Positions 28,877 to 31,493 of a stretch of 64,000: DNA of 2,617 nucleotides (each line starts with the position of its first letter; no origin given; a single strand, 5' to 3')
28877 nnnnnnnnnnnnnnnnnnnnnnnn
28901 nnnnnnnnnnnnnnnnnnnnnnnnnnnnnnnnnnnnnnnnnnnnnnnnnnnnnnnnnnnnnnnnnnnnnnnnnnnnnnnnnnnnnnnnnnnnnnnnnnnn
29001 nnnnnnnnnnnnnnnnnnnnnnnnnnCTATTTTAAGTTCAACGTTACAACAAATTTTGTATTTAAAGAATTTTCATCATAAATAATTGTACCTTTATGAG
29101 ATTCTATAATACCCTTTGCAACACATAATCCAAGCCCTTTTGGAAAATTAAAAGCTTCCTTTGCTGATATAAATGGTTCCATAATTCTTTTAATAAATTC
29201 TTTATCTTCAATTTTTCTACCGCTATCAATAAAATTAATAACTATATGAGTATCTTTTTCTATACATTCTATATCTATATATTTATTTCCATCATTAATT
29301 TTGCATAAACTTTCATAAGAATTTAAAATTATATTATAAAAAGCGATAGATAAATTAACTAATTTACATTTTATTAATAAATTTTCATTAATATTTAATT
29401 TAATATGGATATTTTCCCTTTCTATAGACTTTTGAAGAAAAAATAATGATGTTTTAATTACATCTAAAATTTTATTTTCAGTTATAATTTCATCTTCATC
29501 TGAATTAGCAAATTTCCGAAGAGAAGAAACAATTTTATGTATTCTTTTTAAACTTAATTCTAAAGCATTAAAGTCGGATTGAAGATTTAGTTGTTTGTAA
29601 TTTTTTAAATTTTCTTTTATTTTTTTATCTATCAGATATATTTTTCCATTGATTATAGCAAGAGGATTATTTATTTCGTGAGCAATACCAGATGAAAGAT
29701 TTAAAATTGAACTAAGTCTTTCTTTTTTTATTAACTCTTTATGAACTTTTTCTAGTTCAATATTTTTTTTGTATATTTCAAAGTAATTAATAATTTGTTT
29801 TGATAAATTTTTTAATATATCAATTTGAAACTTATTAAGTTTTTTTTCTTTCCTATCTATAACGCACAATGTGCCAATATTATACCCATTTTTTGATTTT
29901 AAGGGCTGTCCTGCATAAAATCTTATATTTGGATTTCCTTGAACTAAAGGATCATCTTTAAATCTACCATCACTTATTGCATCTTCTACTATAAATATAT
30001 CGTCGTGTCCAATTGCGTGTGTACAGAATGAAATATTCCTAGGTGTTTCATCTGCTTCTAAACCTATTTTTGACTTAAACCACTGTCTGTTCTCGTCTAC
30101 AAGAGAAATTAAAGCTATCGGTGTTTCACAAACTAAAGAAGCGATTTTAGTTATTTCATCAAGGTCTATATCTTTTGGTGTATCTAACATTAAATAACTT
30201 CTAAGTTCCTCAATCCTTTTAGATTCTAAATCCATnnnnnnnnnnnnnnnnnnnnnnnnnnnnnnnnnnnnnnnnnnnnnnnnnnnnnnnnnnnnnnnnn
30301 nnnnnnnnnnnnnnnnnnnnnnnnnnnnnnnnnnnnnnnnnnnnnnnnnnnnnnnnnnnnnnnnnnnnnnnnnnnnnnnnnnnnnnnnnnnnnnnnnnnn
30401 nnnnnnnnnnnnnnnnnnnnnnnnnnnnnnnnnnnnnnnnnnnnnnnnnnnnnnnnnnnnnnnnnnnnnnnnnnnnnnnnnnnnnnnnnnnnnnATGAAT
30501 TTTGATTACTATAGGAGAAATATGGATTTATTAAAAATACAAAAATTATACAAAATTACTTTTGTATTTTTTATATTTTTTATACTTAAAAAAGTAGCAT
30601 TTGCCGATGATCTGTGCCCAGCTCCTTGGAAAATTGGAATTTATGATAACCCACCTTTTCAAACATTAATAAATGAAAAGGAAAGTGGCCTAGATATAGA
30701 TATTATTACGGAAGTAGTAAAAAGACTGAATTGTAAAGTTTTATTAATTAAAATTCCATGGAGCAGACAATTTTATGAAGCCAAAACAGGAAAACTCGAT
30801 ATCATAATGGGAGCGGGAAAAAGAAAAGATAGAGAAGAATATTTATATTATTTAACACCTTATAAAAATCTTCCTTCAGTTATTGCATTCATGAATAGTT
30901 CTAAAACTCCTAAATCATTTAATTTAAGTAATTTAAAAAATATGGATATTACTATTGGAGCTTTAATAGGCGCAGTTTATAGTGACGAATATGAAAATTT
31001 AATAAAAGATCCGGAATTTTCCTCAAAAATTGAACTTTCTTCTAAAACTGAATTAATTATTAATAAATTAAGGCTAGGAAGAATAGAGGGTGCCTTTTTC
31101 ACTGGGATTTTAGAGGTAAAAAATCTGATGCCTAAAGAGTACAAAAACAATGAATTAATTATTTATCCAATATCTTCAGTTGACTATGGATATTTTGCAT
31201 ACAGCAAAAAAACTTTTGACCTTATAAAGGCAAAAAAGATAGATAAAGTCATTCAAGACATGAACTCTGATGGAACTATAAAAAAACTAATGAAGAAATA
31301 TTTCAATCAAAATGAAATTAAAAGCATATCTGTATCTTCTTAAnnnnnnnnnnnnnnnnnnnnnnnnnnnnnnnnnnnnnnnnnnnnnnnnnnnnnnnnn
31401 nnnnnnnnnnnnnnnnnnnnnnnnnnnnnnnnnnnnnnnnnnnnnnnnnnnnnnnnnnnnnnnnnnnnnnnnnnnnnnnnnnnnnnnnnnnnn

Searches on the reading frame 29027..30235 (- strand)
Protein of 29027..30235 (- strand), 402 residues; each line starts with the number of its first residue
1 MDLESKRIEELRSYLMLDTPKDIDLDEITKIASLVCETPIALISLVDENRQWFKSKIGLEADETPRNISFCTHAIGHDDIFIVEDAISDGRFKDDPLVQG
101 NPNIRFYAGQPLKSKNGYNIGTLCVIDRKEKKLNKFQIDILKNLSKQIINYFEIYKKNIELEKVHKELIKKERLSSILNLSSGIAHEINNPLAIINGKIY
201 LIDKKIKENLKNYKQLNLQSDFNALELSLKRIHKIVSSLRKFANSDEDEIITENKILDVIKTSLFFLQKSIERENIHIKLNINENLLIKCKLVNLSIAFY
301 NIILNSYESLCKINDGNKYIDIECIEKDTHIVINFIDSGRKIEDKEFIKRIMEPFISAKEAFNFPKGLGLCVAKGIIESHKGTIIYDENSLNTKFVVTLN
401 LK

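Call 32: search_protein_families(library=pfam, proteins=[window:29027-30235:-], max_evalue=0.001)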
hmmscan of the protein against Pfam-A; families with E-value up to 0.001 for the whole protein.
window:29027-30235:- (402 aa): 2 families
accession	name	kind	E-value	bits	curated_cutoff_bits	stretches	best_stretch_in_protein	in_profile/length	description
PF02518.31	HATPase_c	-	2.5e-08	34.8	26.4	1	298-401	9-109/111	Histidine kinase-, DNA gyrase B-, and HSP90-like ATPase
PF00512.31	HisKA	-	2.5e-05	24.7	26.9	1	179-246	4-64/66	His Kinase A (phospho-acceptor) domain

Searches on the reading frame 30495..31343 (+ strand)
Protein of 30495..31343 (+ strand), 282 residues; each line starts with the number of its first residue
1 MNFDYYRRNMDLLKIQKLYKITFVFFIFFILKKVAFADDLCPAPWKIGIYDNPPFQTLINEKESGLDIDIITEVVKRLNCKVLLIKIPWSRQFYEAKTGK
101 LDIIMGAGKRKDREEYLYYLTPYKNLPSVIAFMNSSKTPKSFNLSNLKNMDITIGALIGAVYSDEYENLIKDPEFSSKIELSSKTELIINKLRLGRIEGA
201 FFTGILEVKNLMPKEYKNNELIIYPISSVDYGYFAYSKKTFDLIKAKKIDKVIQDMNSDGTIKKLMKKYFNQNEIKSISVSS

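Call 32: search_protein_families(library=pfam, proteins=[window:30495-31343:+], max_evalue=0.001)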
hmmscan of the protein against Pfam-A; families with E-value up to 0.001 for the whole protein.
window:30495-31343:+ (282 aa): 1 family
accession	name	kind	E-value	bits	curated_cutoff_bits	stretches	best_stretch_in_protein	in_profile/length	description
PF00497.25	SBP_bac_3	-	5.7e-19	68.6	26.4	1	47-272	3-132/132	Bacterial extracellular solute-binding proteins, family 3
